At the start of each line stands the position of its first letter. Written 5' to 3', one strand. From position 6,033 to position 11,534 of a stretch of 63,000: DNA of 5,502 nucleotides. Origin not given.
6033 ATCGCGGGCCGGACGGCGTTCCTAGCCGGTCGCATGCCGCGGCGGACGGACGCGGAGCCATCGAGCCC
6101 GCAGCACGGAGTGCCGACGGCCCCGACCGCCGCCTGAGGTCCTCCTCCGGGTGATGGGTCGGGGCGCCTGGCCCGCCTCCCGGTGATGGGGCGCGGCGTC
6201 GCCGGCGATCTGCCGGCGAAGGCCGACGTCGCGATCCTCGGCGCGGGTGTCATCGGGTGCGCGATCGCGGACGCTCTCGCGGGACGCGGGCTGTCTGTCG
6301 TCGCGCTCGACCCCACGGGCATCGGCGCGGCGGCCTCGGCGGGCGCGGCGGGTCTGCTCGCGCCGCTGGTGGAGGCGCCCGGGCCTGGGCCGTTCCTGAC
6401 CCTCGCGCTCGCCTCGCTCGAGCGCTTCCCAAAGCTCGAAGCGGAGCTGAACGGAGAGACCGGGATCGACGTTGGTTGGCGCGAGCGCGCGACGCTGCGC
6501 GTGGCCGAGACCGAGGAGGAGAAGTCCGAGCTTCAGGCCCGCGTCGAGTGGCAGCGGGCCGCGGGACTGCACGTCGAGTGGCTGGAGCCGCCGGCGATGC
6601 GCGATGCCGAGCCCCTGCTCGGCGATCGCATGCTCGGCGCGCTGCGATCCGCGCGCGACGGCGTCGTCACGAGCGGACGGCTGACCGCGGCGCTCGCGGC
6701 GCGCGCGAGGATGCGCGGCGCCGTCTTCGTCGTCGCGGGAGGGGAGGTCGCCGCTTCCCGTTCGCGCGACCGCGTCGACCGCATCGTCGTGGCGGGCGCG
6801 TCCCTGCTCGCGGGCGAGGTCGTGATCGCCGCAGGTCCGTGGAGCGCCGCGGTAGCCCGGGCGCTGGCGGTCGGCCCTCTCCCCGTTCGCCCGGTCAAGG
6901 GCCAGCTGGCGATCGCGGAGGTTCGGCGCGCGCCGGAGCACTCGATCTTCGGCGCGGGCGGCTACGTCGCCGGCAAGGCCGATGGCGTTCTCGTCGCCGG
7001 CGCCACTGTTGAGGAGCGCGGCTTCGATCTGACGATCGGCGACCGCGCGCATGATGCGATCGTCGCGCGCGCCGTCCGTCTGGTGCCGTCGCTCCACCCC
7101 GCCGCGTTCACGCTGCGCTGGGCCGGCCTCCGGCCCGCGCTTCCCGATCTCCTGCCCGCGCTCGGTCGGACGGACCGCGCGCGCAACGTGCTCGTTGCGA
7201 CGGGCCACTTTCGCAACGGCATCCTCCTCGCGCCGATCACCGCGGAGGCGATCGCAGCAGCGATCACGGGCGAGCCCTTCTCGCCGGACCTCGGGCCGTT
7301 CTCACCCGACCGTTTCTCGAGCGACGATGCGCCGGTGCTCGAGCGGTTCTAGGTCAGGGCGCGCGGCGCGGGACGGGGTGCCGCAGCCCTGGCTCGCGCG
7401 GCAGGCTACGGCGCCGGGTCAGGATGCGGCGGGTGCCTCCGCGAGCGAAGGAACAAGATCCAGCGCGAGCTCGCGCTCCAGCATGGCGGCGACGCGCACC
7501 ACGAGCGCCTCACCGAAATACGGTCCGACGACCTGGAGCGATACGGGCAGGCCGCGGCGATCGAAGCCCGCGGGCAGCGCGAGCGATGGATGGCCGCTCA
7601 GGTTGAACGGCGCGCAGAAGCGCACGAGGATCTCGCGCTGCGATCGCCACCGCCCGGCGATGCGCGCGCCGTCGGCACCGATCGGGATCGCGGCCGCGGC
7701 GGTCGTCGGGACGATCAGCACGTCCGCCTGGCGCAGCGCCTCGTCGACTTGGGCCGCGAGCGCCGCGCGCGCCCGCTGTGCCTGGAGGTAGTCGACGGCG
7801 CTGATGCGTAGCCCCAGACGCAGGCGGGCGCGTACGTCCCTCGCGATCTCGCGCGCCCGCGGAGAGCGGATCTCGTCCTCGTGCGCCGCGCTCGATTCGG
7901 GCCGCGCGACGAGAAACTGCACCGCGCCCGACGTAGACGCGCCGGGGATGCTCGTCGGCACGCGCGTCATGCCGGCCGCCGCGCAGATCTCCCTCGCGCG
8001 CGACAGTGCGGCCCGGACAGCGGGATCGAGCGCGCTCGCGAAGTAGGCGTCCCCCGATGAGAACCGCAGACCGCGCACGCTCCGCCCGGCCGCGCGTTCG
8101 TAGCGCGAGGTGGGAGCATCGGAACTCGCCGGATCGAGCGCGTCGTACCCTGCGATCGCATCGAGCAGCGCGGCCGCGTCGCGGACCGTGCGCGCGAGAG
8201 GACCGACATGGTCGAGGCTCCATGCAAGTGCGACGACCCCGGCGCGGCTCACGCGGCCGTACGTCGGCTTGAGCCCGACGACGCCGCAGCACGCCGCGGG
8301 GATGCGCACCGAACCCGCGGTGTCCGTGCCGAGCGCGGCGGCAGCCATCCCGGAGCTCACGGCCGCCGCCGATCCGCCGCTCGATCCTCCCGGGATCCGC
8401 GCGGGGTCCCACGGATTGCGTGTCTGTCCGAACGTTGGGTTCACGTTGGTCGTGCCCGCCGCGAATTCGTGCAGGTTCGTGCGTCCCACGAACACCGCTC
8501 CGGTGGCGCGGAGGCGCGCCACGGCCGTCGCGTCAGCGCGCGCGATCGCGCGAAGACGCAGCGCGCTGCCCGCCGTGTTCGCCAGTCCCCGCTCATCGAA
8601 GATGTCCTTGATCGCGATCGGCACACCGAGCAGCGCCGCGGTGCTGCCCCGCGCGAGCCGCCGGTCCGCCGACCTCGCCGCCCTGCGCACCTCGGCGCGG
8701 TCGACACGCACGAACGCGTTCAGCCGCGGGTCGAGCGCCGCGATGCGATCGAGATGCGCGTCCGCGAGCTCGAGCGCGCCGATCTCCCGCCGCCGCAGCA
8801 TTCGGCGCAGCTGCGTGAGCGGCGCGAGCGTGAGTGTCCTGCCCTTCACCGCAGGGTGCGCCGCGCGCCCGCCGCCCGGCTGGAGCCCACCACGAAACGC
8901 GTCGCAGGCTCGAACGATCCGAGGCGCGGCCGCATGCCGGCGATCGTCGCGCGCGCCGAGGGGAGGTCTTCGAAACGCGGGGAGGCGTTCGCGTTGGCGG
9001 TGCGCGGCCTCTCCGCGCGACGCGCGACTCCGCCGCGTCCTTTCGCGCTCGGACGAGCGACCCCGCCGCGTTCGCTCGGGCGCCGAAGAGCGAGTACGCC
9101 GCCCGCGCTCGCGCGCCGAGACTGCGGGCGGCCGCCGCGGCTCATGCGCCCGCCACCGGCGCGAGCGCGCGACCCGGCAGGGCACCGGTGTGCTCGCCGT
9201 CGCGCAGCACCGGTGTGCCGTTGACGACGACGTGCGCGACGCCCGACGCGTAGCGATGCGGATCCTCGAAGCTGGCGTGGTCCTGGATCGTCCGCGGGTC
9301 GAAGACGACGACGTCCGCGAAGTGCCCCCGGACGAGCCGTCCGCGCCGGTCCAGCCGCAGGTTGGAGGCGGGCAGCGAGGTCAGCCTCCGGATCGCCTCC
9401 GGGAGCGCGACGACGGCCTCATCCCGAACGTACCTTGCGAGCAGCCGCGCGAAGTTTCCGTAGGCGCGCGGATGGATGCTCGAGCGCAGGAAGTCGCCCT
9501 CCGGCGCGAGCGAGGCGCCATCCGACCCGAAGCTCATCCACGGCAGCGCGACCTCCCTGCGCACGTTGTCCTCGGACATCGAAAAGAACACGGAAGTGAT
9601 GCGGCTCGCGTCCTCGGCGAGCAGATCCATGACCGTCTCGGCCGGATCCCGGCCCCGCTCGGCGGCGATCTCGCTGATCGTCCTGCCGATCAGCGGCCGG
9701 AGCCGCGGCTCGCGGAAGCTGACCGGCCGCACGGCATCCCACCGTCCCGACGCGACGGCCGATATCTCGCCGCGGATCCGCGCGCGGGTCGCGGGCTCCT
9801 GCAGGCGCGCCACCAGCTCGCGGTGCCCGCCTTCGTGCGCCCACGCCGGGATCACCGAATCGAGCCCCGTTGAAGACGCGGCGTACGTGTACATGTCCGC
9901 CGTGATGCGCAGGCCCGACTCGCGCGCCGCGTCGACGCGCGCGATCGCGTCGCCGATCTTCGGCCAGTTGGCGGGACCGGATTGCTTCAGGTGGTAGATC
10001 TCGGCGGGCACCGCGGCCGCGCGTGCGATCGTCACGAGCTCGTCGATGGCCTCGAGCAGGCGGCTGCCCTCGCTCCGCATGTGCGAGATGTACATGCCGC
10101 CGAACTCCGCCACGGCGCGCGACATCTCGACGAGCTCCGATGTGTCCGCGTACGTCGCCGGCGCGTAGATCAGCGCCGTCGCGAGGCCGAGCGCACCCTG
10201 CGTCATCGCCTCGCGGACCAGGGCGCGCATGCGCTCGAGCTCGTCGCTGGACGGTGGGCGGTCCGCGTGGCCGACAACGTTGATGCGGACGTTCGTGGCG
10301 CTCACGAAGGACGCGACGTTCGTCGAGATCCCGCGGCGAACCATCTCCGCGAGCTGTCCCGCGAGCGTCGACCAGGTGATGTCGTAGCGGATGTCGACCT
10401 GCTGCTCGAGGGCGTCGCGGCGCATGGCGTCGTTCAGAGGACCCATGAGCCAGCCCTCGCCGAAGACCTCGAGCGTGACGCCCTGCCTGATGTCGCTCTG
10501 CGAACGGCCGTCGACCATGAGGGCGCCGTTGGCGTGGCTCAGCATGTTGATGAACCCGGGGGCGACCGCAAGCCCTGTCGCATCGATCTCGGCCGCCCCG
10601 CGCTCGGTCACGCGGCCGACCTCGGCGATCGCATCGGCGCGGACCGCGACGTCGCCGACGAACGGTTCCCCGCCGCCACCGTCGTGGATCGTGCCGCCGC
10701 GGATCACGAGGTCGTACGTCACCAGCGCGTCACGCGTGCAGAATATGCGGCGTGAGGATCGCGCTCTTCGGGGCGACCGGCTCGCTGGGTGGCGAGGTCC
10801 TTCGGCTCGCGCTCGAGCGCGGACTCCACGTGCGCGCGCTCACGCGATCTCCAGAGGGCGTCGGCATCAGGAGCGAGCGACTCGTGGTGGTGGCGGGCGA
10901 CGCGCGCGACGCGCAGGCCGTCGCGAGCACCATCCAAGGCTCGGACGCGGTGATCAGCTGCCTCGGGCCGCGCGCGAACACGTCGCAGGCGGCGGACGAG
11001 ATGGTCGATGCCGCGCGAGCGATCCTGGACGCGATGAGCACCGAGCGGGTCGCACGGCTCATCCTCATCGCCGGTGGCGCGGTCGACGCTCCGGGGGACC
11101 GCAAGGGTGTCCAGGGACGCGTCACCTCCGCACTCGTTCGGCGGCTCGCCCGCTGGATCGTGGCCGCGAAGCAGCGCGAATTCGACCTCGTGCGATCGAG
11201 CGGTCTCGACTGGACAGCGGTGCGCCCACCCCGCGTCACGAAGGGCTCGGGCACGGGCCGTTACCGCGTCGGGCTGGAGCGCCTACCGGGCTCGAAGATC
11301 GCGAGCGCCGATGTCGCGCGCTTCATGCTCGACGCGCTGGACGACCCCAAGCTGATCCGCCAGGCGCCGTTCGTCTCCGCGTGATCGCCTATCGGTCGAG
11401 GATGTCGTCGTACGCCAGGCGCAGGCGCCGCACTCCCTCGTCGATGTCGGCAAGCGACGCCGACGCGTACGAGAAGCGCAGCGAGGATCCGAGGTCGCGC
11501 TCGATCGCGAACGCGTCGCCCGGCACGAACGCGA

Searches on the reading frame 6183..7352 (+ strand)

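Call 57: search_protein_families(library=pfam, proteins=[window:6183-7352:+], max_evalue=0.00001)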
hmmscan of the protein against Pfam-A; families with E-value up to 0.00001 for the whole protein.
window:6183-7352:+ (389 aa): 1 family
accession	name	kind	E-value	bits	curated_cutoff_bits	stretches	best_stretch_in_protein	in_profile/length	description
PF01266.30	DAO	-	8.4e-61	206.9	27.9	1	15-359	1-352/353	FAD dependent oxidoreductase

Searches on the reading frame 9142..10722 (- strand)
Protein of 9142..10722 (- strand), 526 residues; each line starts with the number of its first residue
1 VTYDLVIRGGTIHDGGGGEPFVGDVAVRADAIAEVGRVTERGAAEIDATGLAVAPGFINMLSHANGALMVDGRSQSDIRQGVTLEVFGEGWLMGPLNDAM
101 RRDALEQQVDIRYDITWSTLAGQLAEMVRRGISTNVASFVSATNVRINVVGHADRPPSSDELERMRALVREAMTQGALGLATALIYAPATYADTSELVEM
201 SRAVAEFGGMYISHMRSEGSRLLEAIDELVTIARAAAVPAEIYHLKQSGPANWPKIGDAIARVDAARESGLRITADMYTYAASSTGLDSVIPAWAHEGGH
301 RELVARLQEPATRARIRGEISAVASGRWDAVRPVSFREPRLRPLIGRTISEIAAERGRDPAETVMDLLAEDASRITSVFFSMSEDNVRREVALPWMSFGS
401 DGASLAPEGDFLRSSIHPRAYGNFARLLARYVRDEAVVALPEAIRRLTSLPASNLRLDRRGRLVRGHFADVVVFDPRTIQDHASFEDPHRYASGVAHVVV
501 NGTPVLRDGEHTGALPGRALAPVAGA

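Call 57: search_protein_families(library=pfam, proteins=[window:9142-10722:-], max_evalue=0.00001)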
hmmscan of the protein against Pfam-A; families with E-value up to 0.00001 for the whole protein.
window:9142-10722:- (526 aa): 2 families
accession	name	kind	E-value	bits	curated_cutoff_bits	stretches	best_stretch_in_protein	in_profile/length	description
PF07969.17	Amidohydro_3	-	6.3e-19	69.2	29.7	1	45-505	2-471/472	Amidohydrolase family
PF01979.26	Amidohydro_1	-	2e-06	27.7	25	0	396-504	245-344/345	Amidohydrolase family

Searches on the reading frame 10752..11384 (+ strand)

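Call 57: search_protein_families(library=pfam, proteins=[window:10752-11384:+], max_evalue=0.00001)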
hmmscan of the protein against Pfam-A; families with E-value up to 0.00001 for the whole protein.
window:10752-11384:+ (210 aa): 3 families
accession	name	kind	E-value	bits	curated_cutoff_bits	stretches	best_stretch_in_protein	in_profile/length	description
PF13460.12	NAD_binding_10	-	3.2e-40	138.4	27.2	1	7-199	1-184/184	NAD(P)H-binding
PF05368.20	NmrA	-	2.2e-13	50.9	27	1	2-89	4-95/298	NmrA-like family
PF01370.27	Epimerase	-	4.9e-07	29.9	20.9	1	5-111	3-118/240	NAD dependent epimerase/dehydratase family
